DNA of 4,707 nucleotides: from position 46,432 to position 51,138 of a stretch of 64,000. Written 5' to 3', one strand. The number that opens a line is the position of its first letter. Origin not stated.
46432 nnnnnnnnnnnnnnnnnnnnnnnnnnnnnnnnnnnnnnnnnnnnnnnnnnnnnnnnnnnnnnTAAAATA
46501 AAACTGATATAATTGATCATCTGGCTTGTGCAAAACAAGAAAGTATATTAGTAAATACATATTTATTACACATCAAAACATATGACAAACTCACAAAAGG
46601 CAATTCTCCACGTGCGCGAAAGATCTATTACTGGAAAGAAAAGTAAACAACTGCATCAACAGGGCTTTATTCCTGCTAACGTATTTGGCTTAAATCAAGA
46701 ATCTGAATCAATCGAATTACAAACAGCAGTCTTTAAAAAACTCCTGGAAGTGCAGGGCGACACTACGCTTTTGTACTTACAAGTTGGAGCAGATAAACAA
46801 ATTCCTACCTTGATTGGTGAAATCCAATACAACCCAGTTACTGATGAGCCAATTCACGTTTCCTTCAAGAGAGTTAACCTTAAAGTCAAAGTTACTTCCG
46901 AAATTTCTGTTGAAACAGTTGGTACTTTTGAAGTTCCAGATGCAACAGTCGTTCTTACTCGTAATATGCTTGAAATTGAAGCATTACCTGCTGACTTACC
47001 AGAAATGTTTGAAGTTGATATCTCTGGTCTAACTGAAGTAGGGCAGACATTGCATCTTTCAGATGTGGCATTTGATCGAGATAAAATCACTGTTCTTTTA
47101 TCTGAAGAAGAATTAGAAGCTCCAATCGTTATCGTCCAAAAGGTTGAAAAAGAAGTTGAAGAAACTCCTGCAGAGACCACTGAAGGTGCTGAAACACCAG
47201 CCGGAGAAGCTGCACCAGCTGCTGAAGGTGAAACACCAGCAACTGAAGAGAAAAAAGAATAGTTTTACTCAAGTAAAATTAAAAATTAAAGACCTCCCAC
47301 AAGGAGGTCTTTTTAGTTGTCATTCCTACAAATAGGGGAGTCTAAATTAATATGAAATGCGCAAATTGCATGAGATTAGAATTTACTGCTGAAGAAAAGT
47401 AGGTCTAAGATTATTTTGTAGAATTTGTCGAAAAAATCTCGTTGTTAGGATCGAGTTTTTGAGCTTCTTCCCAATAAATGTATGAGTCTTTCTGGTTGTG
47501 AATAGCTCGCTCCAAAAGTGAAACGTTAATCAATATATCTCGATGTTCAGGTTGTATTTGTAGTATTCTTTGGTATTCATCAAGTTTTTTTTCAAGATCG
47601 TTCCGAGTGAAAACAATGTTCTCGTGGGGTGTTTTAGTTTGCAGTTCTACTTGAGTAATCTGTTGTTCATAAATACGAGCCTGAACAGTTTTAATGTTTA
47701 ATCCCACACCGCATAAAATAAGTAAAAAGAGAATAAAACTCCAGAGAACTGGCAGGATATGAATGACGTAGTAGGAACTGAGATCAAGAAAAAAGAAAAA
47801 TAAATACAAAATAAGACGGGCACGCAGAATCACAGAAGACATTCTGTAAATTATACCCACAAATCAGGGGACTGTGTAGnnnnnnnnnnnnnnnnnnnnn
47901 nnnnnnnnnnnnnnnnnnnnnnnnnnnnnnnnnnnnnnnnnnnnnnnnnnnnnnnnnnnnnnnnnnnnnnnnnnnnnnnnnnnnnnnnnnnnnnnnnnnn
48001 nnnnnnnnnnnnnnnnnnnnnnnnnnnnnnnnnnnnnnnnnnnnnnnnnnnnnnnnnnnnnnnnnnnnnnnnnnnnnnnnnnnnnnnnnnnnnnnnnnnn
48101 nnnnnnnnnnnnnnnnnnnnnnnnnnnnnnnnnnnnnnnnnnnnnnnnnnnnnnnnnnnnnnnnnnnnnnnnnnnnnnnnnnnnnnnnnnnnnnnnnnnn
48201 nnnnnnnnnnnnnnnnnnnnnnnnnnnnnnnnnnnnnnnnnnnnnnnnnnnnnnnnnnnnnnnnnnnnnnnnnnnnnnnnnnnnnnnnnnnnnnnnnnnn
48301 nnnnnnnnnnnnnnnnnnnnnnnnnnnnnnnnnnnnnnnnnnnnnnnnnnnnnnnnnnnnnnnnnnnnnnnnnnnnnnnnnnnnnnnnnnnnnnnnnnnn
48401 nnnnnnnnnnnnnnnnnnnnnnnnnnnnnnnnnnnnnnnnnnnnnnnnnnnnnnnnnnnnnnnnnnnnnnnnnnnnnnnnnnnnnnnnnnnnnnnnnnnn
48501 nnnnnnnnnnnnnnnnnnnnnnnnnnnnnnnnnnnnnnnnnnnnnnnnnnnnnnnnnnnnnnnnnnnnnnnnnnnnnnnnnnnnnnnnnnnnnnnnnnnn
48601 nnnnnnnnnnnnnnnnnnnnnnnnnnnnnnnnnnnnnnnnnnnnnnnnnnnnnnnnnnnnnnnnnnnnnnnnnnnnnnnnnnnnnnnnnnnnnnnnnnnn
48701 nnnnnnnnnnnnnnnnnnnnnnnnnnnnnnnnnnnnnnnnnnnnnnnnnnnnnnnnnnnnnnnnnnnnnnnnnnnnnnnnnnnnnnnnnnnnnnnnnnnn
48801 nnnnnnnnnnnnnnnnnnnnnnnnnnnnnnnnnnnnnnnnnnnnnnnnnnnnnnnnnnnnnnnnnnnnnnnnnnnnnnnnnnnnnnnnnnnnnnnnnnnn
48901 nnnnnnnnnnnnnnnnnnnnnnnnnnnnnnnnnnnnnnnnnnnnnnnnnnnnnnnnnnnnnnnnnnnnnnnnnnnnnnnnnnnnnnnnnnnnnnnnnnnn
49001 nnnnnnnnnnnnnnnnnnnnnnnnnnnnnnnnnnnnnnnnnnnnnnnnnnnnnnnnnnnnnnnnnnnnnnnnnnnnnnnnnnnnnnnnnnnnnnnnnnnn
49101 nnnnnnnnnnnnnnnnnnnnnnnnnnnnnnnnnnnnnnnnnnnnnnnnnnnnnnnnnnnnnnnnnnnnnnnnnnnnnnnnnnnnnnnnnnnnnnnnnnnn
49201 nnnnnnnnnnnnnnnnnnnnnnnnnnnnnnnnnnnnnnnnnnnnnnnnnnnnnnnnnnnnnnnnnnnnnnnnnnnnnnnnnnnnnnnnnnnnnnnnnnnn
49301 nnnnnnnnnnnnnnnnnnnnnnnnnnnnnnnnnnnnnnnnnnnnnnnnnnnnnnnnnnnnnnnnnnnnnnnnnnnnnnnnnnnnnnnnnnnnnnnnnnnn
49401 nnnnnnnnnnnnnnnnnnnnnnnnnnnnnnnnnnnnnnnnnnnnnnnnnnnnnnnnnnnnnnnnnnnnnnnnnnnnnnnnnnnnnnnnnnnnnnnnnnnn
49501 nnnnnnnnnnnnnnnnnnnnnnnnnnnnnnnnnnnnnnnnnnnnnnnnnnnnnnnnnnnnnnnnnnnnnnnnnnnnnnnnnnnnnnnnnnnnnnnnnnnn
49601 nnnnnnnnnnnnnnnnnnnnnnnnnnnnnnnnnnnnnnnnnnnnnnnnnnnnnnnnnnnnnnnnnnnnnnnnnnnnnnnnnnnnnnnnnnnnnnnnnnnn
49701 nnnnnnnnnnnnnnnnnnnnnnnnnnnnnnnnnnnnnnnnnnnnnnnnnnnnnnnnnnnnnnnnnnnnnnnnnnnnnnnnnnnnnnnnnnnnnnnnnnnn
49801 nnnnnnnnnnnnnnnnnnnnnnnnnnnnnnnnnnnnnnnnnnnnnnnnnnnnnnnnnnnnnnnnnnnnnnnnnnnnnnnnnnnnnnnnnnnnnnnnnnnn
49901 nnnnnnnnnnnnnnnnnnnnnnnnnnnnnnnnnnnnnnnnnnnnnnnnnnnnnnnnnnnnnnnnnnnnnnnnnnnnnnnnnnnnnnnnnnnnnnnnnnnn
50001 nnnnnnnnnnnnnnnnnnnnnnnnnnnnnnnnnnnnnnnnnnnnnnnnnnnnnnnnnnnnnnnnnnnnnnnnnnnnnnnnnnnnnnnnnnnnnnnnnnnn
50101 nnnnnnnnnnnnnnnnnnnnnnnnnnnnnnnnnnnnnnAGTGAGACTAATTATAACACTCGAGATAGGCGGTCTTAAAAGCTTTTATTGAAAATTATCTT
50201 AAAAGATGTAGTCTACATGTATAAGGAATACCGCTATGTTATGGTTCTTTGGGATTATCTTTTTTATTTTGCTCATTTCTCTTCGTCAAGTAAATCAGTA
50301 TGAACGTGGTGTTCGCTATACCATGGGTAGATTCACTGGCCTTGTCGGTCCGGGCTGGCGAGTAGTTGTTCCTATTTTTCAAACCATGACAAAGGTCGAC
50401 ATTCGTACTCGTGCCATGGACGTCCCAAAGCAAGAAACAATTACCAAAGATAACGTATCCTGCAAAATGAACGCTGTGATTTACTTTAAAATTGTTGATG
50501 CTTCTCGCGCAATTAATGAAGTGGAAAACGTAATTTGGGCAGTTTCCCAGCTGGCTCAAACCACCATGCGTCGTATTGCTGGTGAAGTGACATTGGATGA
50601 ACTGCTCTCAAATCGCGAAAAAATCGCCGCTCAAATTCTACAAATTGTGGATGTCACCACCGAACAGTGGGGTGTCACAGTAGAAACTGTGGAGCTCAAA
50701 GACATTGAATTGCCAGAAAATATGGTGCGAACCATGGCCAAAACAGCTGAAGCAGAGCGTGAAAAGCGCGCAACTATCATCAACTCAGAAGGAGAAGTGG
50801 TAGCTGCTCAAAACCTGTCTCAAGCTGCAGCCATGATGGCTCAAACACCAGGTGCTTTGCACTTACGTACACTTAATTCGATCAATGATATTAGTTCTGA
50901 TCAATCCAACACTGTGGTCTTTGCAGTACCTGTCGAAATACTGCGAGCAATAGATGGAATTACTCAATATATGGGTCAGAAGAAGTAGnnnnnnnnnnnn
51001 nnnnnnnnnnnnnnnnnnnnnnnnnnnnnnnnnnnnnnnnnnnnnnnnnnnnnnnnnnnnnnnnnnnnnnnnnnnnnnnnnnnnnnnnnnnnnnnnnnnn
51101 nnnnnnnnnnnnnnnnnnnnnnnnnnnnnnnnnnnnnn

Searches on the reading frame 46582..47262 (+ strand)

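Call 62: search_protein_families(library=pfam, proteins=[window:46582-47262:+], max_evalue=0.001)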
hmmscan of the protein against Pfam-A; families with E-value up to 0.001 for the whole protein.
window:46582-47262:+ (226 aa): 2 families
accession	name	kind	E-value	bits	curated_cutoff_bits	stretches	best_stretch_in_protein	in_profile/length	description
PF01386.24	Ribosomal_L25p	-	4e-16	59.7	23.6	1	10-95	2-82/82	Ribosomal L25p family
PF14693.11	Ribosomal_TL5_C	-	1.2e-11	45.2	27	1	103-186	1-81/84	Ribosomal protein TL5, C-terminal domain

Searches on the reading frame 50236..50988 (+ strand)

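Call 62: search_protein_families(library=pfam, proteins=[window:50236-50988:+], max_evalue=0.001)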
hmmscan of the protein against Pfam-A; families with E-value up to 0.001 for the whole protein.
window:50236-50988:+ (250 aa): 2 families
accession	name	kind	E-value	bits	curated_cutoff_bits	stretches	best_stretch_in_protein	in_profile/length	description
PF01145.31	Band_7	-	1.3e-41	143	23.6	1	18-187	2-175/176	SPFH domain / Band 7 family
PF13421.11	Band_7_1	-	0.00026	21.1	24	1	105-171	139-207/211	SPFH domain-Band 7 family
